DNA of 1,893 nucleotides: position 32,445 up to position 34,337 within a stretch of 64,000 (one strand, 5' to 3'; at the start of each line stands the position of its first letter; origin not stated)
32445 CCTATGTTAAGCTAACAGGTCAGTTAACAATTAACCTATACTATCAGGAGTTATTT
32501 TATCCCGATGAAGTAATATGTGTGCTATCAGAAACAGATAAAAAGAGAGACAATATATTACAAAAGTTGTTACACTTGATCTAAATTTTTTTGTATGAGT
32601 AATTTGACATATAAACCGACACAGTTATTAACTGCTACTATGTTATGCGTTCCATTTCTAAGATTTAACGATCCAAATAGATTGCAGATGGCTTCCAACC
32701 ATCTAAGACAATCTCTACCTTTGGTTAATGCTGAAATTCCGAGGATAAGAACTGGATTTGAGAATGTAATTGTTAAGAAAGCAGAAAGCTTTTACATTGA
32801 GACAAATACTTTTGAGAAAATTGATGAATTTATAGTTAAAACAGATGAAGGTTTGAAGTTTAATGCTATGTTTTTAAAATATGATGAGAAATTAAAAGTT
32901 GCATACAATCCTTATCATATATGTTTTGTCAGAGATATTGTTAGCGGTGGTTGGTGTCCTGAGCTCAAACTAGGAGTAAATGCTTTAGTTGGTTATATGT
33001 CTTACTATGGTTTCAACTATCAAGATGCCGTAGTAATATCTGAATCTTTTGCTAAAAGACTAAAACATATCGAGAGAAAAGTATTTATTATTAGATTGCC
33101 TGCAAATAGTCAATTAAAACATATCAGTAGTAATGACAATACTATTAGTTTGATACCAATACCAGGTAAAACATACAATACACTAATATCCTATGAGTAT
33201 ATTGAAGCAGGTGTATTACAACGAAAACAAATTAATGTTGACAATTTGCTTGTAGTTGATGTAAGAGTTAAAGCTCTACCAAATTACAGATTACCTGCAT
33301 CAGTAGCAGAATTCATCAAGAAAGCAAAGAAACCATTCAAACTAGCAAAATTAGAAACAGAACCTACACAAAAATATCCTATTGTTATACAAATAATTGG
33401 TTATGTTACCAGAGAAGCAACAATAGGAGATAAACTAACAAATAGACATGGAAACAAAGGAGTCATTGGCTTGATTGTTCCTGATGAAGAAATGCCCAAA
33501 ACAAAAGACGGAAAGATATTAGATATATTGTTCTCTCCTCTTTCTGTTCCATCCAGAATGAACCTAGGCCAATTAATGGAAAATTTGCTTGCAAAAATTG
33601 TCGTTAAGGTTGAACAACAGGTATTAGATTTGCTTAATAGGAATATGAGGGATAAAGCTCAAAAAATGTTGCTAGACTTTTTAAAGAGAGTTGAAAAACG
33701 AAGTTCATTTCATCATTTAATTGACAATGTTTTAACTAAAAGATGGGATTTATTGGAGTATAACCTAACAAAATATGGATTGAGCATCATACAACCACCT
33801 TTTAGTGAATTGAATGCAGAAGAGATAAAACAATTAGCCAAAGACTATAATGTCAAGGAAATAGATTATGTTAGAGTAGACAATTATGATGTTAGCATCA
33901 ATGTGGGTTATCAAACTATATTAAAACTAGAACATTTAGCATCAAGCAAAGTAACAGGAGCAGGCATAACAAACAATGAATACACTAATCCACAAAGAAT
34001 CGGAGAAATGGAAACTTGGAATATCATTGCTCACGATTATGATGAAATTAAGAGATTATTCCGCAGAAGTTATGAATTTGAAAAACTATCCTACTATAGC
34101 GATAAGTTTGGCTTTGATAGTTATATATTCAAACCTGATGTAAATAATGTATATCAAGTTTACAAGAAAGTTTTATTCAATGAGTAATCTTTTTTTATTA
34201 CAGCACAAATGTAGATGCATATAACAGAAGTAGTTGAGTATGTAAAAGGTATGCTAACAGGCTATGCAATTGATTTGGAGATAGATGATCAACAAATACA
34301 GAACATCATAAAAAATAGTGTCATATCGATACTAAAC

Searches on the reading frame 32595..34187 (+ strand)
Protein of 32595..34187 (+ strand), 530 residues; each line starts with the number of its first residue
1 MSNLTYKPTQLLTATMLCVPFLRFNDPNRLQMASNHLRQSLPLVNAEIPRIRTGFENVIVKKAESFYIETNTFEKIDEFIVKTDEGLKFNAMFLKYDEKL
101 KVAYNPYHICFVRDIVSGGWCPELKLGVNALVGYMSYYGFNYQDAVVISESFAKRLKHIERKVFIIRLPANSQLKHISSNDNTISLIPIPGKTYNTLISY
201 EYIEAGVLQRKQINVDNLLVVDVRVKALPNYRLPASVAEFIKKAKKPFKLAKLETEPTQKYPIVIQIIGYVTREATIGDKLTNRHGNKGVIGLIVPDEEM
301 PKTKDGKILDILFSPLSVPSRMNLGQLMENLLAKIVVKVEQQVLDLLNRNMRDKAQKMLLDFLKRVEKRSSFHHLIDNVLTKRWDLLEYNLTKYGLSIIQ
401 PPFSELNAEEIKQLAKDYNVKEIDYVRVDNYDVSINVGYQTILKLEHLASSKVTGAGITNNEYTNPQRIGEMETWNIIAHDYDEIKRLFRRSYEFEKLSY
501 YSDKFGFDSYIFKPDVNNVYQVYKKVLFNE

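Call 10: search_protein_families(library=pfam, proteins=[window:32595-34187:+], max_evalue=0.01)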
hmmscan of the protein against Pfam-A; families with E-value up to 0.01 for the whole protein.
window:32595-34187:+ (530 aa): 1 family
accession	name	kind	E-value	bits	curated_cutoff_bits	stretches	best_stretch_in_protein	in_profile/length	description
PF00562.33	RNA_pol_Rpb2_6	-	5.1e-39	134.9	23.4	1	90-453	32-352/373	RNA polymerase Rpb2, domain 6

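Call 11: find_related_loci(query=window:32595-34187:+, collection=viral_contigs, flank=10000)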
Query window:32595-34187:+ (530 aa) in viral_contigs; peptide patterns used: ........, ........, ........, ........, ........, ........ (x = any residue, [..] = any of these).
61 stretches matched a pattern; 3 encode a relative of the query (tblastn E <= 1e-3); 3 distinct loci.
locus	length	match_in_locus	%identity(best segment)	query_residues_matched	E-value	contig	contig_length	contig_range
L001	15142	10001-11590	98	1-530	0e+0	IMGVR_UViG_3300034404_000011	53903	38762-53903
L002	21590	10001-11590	98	1-530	0e+0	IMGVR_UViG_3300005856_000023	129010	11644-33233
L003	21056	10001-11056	30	10-338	3e-35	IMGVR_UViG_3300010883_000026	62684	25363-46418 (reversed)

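Call 12: search_dna_similar(query=window:32595-34187:+, collection=phages, mode=protein)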
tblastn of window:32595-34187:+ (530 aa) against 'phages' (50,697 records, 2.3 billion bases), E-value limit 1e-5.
Records with a match: 72; places in all: 72; records where one place covers at least 80% of the query: 0.
Best place of each record, by identity: <60% 72.
By first word of the organism name: Salmonella 23; Serratia 9; Staphylococcus 7; Bacillus 7; Yersinia 4; Listeria 4; Vibrio 3; Bacteriophage 2; Enterococcus 2; Acinetobacter 2; and 7 more.
By host as written in the record: - 22; Staphylococcus aureus 5; Bacillus subtilis 4; Salmonella enterica 4; Listeria monocytogenes 3; Serratia marcescens 3; Homo sapiens 2; Yersinia enterocolitica 2; and 21 more.
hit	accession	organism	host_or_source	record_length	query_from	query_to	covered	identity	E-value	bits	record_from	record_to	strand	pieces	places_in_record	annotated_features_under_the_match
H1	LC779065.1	Yersinia phage vB_Yru_GN1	Yersinia ruckeri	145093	124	480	67%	24.5%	2e-11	73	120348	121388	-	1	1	RNA polymerase subunit beta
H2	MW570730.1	Yersinia phage YerA41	Yersinia ruckeri serovar I strain RS41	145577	124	480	67%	24.5%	2e-11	73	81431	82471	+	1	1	RNA polymerase beta subunit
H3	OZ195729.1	Vibrio phage D69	Seawater and oysters mix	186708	9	362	44%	35.0%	5e-11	132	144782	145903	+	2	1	hypothetical protein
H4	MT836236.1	Bacteriophage sp.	human fecal samples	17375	8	345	42%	33.3%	2e-11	143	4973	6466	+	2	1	record has no annotation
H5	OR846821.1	Listeria phage LM 4-11-1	Listeria monocytogenes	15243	4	329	38%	36.0%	3e-12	149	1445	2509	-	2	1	record has no annotation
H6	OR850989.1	Salmonella phage S.Kent 1-2-1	Salmonella enterica subsp. enterica ...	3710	262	480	41%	32.9%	1e-18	96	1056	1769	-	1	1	record has no annotation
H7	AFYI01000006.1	Salmonella enterica subsp. enterica serovar Infantis str. ...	Homo sapiens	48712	262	480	41%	32.9%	2e-18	96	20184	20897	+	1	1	DNA-directed RNA polymerase, beta subunit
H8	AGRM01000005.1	Salmonella enterica subsp. houtenae str. ATCC BAA-1581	Homo sapiens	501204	262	480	41%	32.9%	2e-18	96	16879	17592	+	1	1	DNA-directed RNA polymerase, beta subunit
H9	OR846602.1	Enterococcus phage Efs 1-1-1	Enterococcus faecalis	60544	4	329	38%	35.5%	1e-11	145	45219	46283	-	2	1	record has no annotation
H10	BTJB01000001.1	Mollyvirus Mo1-1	-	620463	80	333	48%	27.5%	2e-8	64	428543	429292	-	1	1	DNA-directed RNA polymerase II subunit RPB2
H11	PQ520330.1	Enterococcus phage IME_EF3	-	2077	18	329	36%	36.9%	1e-11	139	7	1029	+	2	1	record has no annotation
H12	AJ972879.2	Yersinia phage phiR1-37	Yersinia enterocolitica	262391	263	493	44%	30.0%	3e-11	72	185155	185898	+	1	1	g261: DNA-directed RNA polymerase beta subunit,C-terminus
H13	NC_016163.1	Yersinia phage phiR1-37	Yersinia enterocolitica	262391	263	493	44%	30.0%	3e-11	72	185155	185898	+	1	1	g261: RNA polymerase beta subunit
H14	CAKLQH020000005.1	Acinetobacter phage MD-2021a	not known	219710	264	480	41%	29.9%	4e-19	97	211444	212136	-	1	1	rpoB: DNA-directed RNA polymerase subunit beta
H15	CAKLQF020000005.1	Acinetobacter phage MD-2021a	not known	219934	264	480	41%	29.9%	4e-19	97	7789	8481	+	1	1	rpoB: DNA-directed RNA polymerase subunit beta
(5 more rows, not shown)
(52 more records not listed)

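Call 19: find_homologous_proteins(query=window:32595-34187:+, max_evalue=1e-10)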
Query window:32595-34187:+ (530 aa): 408 proteins with E <= 1e-10 among 7863 candidates; the best 120 are listed.
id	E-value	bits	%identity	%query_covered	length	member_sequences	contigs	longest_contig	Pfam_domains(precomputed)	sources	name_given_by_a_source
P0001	0.0e+0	1164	97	100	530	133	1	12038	PF00562.34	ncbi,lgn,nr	ncbi:MAG: hypothetical protein JHC31_00090 [Sulfurihydrogenibium sp.]|nr:hypothetical protein [Sulfu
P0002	1.8e-195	669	55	98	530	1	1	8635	PF00562.34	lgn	-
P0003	5.9e-116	406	42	98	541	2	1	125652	PF04560.26,PF00562.34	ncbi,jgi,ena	-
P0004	2.1e-114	401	43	95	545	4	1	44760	PF04560.26,PF00562.34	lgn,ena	-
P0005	1.1e-109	386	42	99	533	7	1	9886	PF04560.26,PF00562.34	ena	-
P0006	8.9e-68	247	35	89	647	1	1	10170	PF00562.34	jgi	-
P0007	9.1e-68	247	34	89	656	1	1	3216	PF00562.34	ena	-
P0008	1.1e-39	155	27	89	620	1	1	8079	PF04560.26,PF00562.34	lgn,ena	-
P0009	9.7e-39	152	29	89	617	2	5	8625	PF04560.26,PF00562.34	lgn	-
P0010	2.5e-37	147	33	41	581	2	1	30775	PF00562.34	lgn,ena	-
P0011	9.7e-34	135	27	90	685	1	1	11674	PF04565.22,PF04560.26,PF10385.15,PF00562.34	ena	-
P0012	9.8e-34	135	27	90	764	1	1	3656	PF04565.22,PF04560.26,PF10385.15,PF00562.34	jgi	jgi:DNA-directed RNA polymerase subunit beta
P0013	1.1e-33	135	30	62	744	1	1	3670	PF04565.22,PF04560.26,PF10385.15,PF00562.34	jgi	jgi:DNA-directed RNA polymerase subunit beta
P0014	1.3e-33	135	27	90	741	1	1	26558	PF04565.22,PF04560.26,PF10385.15,PF00562.34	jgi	jgi:DNA-directed RNA polymerase subunit beta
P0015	1.6e-33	134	27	89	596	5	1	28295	PF04560.26,PF00562.34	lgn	-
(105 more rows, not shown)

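Call 20: find_encoding_contigs(protein=P0003, flank=10000, max_places=2)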
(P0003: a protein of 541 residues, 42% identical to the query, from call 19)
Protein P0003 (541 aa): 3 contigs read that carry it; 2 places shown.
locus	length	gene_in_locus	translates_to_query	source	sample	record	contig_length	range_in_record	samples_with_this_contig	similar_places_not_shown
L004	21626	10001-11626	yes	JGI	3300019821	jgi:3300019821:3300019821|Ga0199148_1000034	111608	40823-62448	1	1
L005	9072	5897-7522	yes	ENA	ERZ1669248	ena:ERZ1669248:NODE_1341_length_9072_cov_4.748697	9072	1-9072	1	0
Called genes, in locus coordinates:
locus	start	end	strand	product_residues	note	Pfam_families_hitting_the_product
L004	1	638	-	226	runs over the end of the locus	PF23849:Phage_TTP_2 (weak)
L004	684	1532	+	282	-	PF13298:LigD_N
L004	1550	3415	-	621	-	-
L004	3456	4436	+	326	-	-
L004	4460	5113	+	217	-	-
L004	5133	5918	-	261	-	-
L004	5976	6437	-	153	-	PF24608:PDDEXK_15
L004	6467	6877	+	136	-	-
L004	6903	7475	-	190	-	-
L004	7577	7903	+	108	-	-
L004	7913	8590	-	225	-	-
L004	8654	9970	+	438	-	-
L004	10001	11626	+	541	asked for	PF00562:RNA_pol_Rpb2_6, PF04560:RNA_pol_Rpb2_7 (weak)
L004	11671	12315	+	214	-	-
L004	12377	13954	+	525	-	-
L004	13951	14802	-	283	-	PF15639:Tox-MPTase3 (weak)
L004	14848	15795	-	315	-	PF04983:RNA_pol_Rpb1_3 (weak)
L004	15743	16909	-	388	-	-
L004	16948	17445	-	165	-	-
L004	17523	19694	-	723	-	-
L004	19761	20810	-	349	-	PF00004:AAA (weak)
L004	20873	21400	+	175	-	-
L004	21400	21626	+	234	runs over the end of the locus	-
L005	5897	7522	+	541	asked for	PF00562:RNA_pol_Rpb2_6, PF04560:RNA_pol_Rpb2_7 (weak)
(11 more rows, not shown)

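Call 21: find_encoding_contigs(protein=P0002, flank=10000, max_places=2)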
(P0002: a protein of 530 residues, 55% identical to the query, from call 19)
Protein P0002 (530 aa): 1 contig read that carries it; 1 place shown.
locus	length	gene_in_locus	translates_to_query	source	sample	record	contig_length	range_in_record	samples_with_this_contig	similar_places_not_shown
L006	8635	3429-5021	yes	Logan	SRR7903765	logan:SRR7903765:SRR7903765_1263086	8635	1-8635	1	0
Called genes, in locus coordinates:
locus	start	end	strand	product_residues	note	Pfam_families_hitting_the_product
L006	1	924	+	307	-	?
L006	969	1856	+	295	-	-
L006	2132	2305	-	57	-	-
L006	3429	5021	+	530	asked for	PF00562:RNA_pol_Rpb2_6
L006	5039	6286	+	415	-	-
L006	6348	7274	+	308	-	PF02511:Thy1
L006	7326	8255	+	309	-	-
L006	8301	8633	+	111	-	?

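Call 22: find_encoding_contigs(protein=P0004, flank=10000, max_places=2)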
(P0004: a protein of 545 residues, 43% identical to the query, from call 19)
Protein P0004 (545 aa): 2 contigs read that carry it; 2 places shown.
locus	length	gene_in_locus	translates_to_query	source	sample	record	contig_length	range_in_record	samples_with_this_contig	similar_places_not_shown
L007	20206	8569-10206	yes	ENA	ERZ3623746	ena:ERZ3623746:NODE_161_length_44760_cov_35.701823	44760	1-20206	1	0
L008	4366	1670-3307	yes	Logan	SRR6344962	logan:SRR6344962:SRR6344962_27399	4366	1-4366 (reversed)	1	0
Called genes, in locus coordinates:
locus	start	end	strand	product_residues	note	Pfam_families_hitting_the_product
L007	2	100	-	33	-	?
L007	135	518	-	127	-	-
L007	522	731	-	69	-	-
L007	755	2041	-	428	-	PF00623:RNA_pol_Rpb1_2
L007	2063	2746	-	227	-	-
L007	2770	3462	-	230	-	-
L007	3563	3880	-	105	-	-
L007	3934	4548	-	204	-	-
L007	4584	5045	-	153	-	PF24608:PDDEXK_15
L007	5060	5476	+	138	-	-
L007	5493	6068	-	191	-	-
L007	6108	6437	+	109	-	-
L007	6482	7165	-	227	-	-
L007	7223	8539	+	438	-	-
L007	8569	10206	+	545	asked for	PF00562:RNA_pol_Rpb2_6, PF04560:RNA_pol_Rpb2_7 (weak)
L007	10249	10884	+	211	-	-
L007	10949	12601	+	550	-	-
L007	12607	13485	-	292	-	-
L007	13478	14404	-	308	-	-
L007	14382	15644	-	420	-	-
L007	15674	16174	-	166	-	-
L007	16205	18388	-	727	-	-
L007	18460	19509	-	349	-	PF00004:AAA (weak)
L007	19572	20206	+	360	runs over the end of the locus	-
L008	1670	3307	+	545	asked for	PF00562:RNA_pol_Rpb2_6, PF04560:RNA_pol_Rpb2_7 (weak)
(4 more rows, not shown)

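Call 36: find_related_loci(query=A1, collection=viral_contigs, flank=10000)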
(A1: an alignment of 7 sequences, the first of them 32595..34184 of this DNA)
Query A1 (530 aa) in viral_contigs; peptide patterns used: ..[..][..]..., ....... (x = any residue, [..] = any of these).
312 stretches matched a pattern; 241 encode a relative of the query (tblastn E <= 1e-3); the best 80 are kept; 79 distinct loci.
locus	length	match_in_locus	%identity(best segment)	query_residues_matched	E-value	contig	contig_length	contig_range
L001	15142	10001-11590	98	1-530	0e+0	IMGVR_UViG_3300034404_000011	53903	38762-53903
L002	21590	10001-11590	98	1-530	0e+0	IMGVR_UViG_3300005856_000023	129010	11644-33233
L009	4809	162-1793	28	6-481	1e-45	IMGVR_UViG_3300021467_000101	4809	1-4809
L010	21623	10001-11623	27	10-481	5e-45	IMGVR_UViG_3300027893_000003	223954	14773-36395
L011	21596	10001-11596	29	19-481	9e-45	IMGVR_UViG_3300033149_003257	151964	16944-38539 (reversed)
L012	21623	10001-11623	28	10-481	3e-44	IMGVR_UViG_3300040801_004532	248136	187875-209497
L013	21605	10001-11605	27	19-480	6e-44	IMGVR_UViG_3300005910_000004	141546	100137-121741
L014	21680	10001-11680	28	3-481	1e-42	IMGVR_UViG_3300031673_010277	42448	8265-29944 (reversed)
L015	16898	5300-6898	27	19-479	2e-42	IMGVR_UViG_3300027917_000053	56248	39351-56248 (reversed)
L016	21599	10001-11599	27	19-479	2e-42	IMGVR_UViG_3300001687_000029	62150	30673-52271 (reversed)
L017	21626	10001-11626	26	10-481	4e-42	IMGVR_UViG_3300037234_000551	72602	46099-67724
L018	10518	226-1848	29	10-481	4e-42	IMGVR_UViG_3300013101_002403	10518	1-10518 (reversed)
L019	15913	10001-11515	28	10-480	6e-42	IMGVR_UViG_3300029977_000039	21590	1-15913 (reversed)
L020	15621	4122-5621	30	18-489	5e-42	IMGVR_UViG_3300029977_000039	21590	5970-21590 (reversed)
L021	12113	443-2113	26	11-514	1e-41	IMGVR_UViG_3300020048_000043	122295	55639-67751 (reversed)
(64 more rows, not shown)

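Call 42: list_cluster_members(proteins=[P0001, P0003, P0004])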
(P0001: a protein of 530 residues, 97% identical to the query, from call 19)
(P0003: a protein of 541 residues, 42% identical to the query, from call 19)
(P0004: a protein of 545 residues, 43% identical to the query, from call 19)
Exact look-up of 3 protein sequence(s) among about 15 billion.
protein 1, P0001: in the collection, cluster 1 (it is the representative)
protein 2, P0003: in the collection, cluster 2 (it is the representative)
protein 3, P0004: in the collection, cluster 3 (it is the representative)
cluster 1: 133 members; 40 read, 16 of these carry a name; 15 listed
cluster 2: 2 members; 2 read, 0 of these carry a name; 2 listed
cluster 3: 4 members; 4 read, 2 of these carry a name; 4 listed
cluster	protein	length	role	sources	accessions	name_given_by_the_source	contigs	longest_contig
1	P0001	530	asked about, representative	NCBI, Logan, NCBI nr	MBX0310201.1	MAG: hypothetical protein JHC31_00090 [Sulfurihydrogenibium sp.] | hypothetical protein [Sulfurihydrogenibium sp.]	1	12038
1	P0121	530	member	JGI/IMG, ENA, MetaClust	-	\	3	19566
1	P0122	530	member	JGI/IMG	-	DNA-directed RNA polymerase subunit beta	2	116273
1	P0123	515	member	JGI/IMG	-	DNA-directed RNA polymerase beta subunit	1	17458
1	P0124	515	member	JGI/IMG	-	DNA-directed RNA polymerase beta subunit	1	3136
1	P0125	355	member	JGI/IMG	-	DNA-directed RNA polymerase subunit beta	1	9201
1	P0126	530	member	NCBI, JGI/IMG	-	DNA-directed RNA polymerase, beta subunit/140 kD subunit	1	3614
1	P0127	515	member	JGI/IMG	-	DNA-directed RNA polymerase beta subunit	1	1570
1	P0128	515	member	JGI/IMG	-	DNA-directed RNA polymerase beta subunit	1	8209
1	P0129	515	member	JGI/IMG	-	DNA-directed RNA polymerase beta subunit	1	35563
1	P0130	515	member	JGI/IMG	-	DNA-directed RNA polymerase beta subunit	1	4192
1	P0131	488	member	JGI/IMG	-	DNA-directed RNA polymerase beta subunit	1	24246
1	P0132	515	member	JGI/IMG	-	DNA-directed RNA polymerase beta subunit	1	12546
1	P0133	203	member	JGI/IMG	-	DNA-directed RNA polymerase beta subunit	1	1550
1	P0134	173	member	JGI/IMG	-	hypothetical protein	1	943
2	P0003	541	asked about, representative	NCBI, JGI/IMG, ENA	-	-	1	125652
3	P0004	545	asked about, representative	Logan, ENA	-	-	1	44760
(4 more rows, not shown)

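Call 54: find_encoding_contigs(protein=P0005, flank=10000, max_places=3)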
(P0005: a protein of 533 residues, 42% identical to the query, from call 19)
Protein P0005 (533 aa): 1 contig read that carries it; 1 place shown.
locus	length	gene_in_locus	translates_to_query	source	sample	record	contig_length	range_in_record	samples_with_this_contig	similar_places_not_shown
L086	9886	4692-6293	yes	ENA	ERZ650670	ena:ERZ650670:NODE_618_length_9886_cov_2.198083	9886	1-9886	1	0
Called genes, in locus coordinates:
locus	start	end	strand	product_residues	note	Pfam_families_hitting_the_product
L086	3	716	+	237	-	?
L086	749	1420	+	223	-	-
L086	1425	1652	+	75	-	-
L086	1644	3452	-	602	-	-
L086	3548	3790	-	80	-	-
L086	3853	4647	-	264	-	-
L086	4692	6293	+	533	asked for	PF00562:RNA_pol_Rpb2_6, PF04560:RNA_pol_Rpb2_7 (weak)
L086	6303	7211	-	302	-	-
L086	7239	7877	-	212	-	-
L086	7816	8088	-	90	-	-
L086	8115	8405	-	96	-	-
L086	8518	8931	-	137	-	-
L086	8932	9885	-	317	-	?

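Call 55: find_encoding_contigs(protein=P0006, flank=10000, max_places=2)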
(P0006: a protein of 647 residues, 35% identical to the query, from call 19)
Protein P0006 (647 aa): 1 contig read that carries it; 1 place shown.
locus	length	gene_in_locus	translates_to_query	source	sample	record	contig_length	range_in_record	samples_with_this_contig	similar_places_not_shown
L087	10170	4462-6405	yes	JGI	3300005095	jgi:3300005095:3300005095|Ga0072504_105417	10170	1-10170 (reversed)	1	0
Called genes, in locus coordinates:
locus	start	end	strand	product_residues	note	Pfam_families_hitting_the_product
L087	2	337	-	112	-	?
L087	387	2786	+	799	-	-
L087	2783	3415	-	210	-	-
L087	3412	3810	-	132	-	-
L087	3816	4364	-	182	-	PF07087:DUF1353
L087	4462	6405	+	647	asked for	PF00562:RNA_pol_Rpb2_6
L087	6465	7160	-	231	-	-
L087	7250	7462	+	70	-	-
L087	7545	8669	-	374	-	PF04055:Radical_SAM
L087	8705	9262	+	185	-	-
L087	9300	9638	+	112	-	-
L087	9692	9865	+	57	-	-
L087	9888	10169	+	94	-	?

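Call 66: search_solved_structures(query=window:32595-34187:+, max_evalue=0.001)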
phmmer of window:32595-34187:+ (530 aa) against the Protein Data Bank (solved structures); distinct sequences matched with E-value up to 0.001: 80 (the best 60 are shown).
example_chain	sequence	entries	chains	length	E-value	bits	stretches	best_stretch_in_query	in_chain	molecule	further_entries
8x6f_C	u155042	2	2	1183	6.3e-33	117.5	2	271-332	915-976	DNA-directed RNA polymerase subunit beta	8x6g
6wmp_C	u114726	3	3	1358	1.3e-32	116.4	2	265-480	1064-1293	DNA-directed RNA polymerase subunit beta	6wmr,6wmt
8i23_C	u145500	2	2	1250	2.2e-32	115.7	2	271-332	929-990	DNA-directed RNA polymerase subunit beta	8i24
7ye1_C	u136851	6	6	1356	5e-32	114.5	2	264-477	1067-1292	DNA-directed RNA polymerase subunit beta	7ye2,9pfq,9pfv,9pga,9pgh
7l7b_C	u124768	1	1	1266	6e-32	114.3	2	272-332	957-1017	DNA-directed RNA polymerase subunit beta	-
1iw7_C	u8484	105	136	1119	2.3e-31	112.3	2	266-452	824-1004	RNA polymerase beta subunit | DNA-directed RNA polymerase beta chain | DNA-directed RNA polymerase subunit beta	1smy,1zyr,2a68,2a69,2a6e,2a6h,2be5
8syi_C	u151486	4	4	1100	8.6e-31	110.4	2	264-332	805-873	DNA-directed RNA polymerase subunit beta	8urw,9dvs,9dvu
1l9u_C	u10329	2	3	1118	1.6e-30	109.6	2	264-453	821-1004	RNA POLYMERASE, BETA SUBUNIT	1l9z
1i6v_C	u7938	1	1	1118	1.6e-30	109.6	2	264-453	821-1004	DNA-DIRECTED RNA POLYMERASE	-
1hqm_C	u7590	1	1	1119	1.8e-30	109.4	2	264-453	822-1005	DNA-directed RNA polymerase subunit beta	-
1ynj_C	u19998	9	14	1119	1.8e-30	109.4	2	264-453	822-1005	DNA-directed RNA polymerase beta chain | DNA-directed RNA polymerase subunit beta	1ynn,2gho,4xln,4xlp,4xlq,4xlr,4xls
6wvj_C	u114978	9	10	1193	4e-30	108.2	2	271-330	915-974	DNA-directed RNA polymerase subunit beta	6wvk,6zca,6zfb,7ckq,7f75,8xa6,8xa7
8dkc_C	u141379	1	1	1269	1.9e-29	106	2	251-334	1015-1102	DNA-directed RNA polymerase subunit beta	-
7xya_C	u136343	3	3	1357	4.3e-29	104.8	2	265-479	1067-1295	DNA-directed RNA polymerase subunit beta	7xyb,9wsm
7f0r_C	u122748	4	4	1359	4.3e-29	104.8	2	265-479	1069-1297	DNA-directed RNA polymerase subunit beta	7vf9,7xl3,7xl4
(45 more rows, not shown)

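Call 72: find_related_loci(query=A1, collection=genome_contigs, flank=10000)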
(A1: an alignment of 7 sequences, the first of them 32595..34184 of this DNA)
Query A1 (530 aa) in genome_contigs; peptide patterns used: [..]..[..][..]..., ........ (x = any residue, [..] = any of these).
376 stretches matched a pattern; 309 encode a relative of the query (tblastn E <= 1e-3); the best 80 are kept; 80 distinct loci.
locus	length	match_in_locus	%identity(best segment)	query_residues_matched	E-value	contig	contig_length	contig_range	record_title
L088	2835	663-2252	98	1-530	0e+0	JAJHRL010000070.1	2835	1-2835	MAG: Candidatus Aenigmatarchaeota archaeon isolate Bin S16 scaffold_10093_c1, whole genome shotgun sequence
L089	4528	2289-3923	27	6-481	2e-42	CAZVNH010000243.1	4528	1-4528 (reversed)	MAG TPA_asm: uncultured Thermoplasmatales archaeon isolate binchicken_co338_5 genome assembly, contig: NODE_5926_length_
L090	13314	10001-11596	28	19-481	1e-39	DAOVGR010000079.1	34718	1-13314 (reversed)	MAG TPA_asm: Thermoplasmatales archaeon isolate CSMAG_1140 CSMAG_1140_k141_5781498_length_34718_cov_7.6462, whole genome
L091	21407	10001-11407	28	8-485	1e-39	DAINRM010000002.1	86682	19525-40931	MAG TPA_asm: Patescibacteria group bacterium isolate CTOTU25730 NODE_10_length_86682_cov_2687.147806, whole genome shotg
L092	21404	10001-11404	28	8-484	4e-39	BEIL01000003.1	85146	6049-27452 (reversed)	Bacterium HR35 DNA, contig: NODE_117_3, isolate: HRbin35, whole genome shotgun sequence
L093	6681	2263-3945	27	4-527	3e-38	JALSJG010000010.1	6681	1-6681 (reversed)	MAG: Thermaceae bacterium isolate 354-166_metabat2_scaf2bin.080 354-166_scaffold_11097_c1, whole genome shotgun sequence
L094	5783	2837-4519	27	4-527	4e-38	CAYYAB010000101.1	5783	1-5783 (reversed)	MAG TPA_asm: uncultured bacterium isolate SRP163575_co1_219 genome assembly, contig: NODE_30207_length_5783_cov_90.64245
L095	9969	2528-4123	27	19-481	2e-37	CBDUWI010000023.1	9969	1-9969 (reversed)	MAG TPA_asm: uncultured bacterium isolate SRR22302362_concoct_142 genome assembly, contig: ERZ25746724.3542, whole genom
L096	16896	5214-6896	27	4-527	2e-37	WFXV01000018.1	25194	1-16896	MAG: Thermaceae bacterium isolate S141_69 k151_124541, whole genome shotgun sequence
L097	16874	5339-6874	27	4-480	3e-37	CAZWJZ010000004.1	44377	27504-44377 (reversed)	MAG TPA_asm: uncultured bacterium isolate SRP072547_co1_398 genome assembly, contig: NODE_870_length_44377_cov_5.213212,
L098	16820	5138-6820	27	4-527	5e-37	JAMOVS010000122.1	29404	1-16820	MAG: Thermaceae bacterium isolate PIR-30_metabat2_scaf2bin.053 PIR-30_scaffold_501_c1, whole genome shotgun sequence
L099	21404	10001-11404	26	8-484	1e-36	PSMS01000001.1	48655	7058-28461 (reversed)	MAG: Patescibacteria group bacterium isolate ERB_C1_2 NODE_116_length_48655_cov_8.068477, whole genome shotgun sequence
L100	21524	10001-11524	26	8-480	2e-36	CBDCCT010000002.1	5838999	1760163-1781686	MAG: Trueperaceae bacterium isolate c2c2e3e6-f29b-4b81-aa4a-bcf5d649deb7 genome assembly, contig: contig_2, whole genome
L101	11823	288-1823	26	4-480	7e-36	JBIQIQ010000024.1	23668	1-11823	MAG: Deinococcaceae bacterium isolate mag.9e NODE_1270_length_23668, whole genome shotgun sequence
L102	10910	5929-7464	26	4-480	5e-36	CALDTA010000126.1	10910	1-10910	MAG: uncultured Deinococcales bacterium isolate L1_Bin_MAXBIN__049_sub_1 genome assembly, contig: c_000000129501, whole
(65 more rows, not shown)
